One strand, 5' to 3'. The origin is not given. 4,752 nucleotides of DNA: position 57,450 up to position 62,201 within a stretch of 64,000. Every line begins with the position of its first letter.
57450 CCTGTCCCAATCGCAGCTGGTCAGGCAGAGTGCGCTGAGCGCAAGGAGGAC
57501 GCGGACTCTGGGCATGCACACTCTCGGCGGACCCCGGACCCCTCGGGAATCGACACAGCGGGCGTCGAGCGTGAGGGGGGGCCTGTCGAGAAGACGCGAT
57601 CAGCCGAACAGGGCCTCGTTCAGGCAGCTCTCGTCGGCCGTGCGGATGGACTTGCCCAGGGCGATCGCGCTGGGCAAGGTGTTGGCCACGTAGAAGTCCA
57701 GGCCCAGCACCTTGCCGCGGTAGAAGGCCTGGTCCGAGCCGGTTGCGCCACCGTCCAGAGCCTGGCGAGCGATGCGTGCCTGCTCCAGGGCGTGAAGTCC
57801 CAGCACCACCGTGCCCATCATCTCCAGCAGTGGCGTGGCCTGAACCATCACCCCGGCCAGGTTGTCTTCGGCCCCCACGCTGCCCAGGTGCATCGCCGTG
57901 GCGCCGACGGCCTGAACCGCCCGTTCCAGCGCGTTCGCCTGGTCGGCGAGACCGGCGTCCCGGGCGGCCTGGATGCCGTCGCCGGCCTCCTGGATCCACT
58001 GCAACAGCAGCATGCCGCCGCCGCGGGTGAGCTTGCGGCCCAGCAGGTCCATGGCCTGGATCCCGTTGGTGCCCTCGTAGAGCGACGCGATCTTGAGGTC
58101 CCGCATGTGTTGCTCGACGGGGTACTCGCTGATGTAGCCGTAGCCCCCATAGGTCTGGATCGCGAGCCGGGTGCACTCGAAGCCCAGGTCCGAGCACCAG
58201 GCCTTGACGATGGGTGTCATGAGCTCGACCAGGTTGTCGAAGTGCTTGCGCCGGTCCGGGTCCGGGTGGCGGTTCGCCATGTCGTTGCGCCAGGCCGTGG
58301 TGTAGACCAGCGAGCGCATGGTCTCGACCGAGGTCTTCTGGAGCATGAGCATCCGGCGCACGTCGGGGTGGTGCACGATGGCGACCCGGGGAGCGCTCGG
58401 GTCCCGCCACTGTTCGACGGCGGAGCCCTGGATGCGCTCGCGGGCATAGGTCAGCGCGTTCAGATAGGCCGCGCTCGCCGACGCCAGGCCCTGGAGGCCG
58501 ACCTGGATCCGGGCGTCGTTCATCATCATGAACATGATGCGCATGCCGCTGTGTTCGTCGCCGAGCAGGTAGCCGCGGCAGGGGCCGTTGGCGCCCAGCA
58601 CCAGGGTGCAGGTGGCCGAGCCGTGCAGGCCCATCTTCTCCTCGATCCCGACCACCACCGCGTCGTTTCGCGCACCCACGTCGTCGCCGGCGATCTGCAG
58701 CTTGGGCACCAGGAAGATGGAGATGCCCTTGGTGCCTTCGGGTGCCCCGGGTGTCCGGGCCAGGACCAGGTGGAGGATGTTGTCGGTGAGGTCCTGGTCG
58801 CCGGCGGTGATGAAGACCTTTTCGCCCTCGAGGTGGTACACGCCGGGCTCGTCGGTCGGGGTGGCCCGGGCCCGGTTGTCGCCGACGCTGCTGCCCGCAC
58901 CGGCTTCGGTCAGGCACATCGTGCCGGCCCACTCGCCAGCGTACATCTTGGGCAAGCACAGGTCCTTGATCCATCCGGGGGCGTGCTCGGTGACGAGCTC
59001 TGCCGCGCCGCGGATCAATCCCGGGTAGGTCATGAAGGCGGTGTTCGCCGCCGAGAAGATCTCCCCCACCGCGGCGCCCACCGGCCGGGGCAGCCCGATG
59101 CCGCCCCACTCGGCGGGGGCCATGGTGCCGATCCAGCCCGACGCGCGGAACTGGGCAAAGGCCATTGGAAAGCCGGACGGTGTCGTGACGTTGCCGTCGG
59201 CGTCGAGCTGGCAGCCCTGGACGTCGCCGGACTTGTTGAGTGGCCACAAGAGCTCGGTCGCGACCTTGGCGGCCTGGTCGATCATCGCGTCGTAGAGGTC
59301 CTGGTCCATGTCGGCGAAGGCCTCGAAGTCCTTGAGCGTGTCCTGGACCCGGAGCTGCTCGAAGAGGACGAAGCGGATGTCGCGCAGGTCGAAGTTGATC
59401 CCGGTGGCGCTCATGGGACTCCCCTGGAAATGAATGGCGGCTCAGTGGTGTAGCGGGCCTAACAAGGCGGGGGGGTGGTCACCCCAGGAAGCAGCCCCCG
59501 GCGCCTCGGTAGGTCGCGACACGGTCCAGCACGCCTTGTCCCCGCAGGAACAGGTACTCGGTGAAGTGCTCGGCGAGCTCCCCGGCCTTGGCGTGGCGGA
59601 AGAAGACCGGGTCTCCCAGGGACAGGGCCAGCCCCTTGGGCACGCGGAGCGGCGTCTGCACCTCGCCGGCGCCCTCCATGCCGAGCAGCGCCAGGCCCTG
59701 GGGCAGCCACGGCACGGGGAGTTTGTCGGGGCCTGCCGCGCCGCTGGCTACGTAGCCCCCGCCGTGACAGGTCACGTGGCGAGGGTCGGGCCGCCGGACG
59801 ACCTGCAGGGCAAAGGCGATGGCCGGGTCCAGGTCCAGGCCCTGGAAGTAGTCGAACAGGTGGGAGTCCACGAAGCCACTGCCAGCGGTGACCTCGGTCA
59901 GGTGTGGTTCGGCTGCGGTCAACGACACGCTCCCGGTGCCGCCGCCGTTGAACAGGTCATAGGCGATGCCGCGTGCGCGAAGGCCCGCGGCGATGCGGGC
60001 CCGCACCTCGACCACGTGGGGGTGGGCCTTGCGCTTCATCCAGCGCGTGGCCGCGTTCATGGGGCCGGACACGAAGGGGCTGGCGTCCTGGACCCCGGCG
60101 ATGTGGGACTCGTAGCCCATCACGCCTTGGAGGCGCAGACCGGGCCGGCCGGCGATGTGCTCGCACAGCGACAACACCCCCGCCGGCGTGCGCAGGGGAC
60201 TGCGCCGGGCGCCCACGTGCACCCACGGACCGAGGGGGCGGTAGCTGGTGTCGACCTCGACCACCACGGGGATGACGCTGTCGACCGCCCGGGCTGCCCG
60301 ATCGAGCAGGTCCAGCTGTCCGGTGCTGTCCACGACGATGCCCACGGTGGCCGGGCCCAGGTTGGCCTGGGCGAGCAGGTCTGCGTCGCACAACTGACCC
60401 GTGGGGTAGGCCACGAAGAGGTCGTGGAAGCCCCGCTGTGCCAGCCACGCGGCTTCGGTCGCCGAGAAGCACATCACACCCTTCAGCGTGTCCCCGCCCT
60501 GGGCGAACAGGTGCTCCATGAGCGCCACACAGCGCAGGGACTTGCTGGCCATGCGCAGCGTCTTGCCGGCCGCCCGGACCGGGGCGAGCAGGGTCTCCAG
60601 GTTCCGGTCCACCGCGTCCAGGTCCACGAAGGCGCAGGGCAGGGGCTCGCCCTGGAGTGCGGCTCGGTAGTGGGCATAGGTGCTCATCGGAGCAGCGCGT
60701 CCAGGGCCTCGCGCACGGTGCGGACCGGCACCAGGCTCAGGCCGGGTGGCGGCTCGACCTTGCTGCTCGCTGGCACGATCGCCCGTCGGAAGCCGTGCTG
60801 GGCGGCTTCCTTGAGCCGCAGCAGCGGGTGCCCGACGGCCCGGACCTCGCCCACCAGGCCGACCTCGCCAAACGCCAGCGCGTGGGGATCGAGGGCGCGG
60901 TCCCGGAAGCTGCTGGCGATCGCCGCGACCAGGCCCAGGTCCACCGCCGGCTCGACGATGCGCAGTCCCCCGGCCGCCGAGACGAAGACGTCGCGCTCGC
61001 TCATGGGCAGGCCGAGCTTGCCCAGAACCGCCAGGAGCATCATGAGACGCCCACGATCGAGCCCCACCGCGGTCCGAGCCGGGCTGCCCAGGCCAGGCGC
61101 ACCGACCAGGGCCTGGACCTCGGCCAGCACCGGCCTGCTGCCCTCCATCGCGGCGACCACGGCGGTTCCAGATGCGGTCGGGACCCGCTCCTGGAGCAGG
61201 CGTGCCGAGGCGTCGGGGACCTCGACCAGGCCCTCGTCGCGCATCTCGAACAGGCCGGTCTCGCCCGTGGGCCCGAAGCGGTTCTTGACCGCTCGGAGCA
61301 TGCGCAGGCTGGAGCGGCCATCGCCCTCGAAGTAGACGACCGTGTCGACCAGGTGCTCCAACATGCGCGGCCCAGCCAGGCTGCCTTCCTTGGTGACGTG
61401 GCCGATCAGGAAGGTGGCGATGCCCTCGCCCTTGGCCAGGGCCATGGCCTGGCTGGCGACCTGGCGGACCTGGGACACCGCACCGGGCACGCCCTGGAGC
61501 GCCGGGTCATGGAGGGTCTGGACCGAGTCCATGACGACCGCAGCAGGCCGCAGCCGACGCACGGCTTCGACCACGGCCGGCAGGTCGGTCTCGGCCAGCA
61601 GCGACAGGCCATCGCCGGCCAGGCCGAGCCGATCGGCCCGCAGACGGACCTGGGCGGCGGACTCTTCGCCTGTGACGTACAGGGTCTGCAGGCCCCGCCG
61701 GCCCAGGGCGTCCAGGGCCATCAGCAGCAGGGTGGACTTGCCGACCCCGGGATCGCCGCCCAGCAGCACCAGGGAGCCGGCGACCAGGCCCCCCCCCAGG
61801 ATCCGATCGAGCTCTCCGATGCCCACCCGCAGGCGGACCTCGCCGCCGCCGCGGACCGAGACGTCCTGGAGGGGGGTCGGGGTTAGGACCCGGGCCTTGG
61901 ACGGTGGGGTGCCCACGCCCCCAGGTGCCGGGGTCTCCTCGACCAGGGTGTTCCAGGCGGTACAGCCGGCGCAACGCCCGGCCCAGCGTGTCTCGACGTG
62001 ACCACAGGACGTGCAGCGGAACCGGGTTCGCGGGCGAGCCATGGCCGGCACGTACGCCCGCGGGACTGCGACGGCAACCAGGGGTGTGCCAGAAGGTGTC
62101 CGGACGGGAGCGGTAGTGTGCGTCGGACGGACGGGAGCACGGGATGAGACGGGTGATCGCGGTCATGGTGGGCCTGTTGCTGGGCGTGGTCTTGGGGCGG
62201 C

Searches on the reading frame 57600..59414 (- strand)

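Call 45: search_protein_families(library=pfam, proteins=[window:57600-59414:-], max_evalue=0.0001)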
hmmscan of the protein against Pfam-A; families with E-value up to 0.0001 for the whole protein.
window:57600-59414:- (604 aa): 5 families
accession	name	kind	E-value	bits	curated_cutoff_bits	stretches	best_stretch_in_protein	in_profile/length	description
PF12806.12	Acyl-CoA_dh_C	-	4.9e-24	85.2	30.3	1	482-598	10-121/124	Acetyl-CoA dehydrogenase C-terminal like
PF00441.29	Acyl-CoA_dh_1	-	1.4e-22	80.9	22.4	1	289-457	2-145/150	Acyl-CoA dehydrogenase, C-terminal domain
PF02770.24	Acyl-CoA_dh_M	-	2.6e-09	37.5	33.3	1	166-273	2-94/97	Acyl-CoA dehydrogenase, middle domain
PF08028.16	Acyl-CoA_dh_2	-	3e-07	31.2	22.7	1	310-450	8-133/134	Acyl-CoA dehydrogenase, C-terminal domain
PF22924.1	ACOX_C_alpha1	-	6.8e-05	23.2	27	0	297-452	3-159/169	Acyl-CoA oxidase, C-alpha1 domain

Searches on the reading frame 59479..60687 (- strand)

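Call 45: search_protein_families(library=pfam, proteins=[window:59479-60687:-], max_evalue=0.0001)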
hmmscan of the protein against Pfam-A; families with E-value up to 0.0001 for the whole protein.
window:59479-60687:- (402 aa): 1 family
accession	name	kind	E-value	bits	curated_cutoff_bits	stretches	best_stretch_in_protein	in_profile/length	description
PF01168.26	Ala_racemase_N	-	7.2e-09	36.1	24.1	1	21-212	1-160/220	Alanine racemase, N-terminal domain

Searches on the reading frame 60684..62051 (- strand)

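Call 45: search_protein_families(library=pfam, proteins=[window:60684-62051:-], max_evalue=0.0001)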
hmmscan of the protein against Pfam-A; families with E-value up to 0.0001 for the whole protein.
window:60684-62051:- (455 aa): 6 families
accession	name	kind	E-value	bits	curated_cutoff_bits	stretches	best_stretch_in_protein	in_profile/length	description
PF06745.19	ATPase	-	4.4e-14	52.9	26.6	1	75-144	2-72/231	KaiC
PF13481.12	AAA_25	-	6.2e-11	42.7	27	1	81-223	22-194/195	AAA domain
PF18073.7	Zn_ribbon_LapB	-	1.2e-09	38.1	25.7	1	11-38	1-28/28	Rubredoxin metal binding domain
PF13191.12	AAA_16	-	2.3e-05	25.4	32.6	1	92-170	24-111/167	AAA ATPase domain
PF13401.12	AAA_22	-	3.7e-05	24.5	27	0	94-217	7-122/130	AAA domain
PF23442.1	DUF7125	-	5.7e-05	22.8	29.1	1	73-141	3-66/207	Family of unknown function (DUF7125)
